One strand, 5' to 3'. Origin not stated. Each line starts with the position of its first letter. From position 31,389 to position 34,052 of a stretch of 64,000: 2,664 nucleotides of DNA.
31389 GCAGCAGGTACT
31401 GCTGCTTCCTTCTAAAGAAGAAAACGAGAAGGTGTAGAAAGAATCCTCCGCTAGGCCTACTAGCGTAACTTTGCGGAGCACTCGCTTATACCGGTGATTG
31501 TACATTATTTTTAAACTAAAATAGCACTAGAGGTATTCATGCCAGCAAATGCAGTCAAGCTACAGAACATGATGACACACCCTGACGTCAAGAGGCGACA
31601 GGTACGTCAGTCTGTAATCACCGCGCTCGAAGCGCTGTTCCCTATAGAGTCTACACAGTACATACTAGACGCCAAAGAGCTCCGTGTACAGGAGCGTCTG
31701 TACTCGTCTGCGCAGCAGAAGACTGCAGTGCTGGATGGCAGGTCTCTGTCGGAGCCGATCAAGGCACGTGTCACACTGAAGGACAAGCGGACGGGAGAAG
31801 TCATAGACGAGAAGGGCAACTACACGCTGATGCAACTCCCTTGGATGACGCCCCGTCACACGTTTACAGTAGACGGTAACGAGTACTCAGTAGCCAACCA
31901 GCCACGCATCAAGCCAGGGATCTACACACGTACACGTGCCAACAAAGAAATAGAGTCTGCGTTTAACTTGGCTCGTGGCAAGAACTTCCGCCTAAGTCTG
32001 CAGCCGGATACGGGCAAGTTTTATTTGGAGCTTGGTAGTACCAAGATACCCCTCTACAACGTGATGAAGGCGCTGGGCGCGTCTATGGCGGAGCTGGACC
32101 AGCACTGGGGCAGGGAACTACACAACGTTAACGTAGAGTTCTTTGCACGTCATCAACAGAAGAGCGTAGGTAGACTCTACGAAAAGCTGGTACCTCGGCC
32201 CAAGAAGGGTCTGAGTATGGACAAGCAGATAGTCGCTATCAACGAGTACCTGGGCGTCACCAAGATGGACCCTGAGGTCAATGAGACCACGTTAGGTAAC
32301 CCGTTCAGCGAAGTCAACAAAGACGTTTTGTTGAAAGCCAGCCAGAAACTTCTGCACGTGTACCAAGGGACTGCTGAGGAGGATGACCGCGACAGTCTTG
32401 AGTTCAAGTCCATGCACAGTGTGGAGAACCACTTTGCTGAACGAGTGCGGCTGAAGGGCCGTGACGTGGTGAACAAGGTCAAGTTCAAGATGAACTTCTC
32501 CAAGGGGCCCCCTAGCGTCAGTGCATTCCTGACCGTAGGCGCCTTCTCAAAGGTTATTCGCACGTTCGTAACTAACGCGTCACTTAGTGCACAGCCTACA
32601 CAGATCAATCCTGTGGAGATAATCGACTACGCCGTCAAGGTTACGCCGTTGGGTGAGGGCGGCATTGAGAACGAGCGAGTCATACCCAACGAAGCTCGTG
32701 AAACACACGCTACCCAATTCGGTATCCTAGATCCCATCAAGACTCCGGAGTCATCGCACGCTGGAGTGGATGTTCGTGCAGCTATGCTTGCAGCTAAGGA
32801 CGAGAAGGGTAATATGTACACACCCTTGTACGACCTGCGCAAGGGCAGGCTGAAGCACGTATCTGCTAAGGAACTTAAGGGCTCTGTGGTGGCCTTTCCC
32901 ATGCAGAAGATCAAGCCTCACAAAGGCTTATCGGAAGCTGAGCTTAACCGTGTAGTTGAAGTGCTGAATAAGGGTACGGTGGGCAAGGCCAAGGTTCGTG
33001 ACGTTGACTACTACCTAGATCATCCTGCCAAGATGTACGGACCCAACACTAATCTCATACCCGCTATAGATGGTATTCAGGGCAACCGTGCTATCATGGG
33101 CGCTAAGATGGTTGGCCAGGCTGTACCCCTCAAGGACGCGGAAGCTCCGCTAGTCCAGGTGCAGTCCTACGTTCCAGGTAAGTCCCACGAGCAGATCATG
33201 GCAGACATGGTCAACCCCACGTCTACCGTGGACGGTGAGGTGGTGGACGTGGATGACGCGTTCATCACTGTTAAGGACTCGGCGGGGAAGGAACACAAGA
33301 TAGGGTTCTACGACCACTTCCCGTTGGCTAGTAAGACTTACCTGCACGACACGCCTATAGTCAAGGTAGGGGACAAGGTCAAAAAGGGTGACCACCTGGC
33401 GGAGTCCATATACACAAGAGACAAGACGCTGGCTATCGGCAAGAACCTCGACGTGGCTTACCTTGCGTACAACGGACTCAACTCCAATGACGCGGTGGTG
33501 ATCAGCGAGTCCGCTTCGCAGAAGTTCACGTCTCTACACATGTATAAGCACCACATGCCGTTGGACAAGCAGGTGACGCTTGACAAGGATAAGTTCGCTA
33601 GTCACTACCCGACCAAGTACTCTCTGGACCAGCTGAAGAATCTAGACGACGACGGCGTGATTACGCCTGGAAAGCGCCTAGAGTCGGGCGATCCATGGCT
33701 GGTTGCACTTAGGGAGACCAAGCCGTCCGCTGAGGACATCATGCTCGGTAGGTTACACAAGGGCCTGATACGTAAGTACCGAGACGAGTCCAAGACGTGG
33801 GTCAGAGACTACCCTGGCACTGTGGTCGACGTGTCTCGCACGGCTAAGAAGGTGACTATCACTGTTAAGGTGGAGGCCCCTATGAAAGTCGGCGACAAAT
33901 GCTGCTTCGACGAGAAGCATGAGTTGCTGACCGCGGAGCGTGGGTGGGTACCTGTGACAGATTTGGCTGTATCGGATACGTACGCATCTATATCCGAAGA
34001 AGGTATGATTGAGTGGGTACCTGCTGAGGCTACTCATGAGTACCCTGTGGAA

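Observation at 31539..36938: Single-chain bacterial-type RNAP: full beta fused to the N-terminal half of beta', plus a phage-encoded sigma70-family factor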

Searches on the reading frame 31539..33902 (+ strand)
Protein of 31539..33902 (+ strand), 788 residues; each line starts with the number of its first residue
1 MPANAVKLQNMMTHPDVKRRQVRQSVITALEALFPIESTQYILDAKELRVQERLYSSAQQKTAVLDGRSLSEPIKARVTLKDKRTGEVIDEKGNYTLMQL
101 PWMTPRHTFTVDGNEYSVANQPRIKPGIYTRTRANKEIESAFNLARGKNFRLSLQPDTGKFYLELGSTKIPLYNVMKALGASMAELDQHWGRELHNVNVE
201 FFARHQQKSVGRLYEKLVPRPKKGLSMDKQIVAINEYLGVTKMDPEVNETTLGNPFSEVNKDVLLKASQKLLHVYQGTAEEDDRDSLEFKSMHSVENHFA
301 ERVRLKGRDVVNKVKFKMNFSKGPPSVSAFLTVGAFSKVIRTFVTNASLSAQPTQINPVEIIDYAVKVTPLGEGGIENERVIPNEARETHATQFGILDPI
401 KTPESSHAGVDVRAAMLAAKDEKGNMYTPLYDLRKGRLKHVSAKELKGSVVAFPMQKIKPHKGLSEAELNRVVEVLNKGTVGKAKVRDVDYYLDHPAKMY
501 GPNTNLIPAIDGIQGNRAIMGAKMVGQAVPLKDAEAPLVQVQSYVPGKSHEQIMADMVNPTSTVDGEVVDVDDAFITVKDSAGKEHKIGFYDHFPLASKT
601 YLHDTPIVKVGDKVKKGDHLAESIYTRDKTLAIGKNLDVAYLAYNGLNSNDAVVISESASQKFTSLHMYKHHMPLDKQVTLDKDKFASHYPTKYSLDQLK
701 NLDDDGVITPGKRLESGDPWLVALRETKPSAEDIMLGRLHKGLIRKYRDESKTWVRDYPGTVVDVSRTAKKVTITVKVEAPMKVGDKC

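Call 48: search_protein_families(library=ncbifam, proteins=[window:31539-33902:+], max_evalue=0.001)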
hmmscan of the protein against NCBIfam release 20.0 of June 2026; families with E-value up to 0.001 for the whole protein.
window:31539-33902:+ (788 aa): 7 families
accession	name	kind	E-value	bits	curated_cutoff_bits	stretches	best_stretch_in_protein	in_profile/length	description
NF001616.1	PRK00405.1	equivalog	1.2e-70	238.5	896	2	257-771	314-829/1096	DNA-directed RNA polymerase subunit beta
TIGR02013.1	rpoB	equivalog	5.7e-63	213.1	801.15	2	256-772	370-893/1238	DNA-directed RNA polymerase subunit beta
NF007172.0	PRK09603.1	equivalog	9.1e-38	128.6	5372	1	261-717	434-890/2890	DNA-directed RNA polymerase subunit beta/beta'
NF011417.0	PRK14844.1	equivalog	1.6e-34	118.3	4632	1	264-718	446-901/2839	DNA-directed RNA polymerase subunit beta/beta'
NF006335.0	PRK08565.1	equivalog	3.6e-10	38.1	1402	1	257-418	311-478/1116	DNA-directed RNA polymerase subunit B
TIGR03670.1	rpoB_arch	equivalog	3.6e-06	25.5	811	1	633-787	197-357/599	DNA-directed RNA polymerase subunit B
NF007175.0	PRK09606.1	equivalog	6.4e-06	24.9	355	0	385-412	435-462/496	DNA-directed RNA polymerase subunit B''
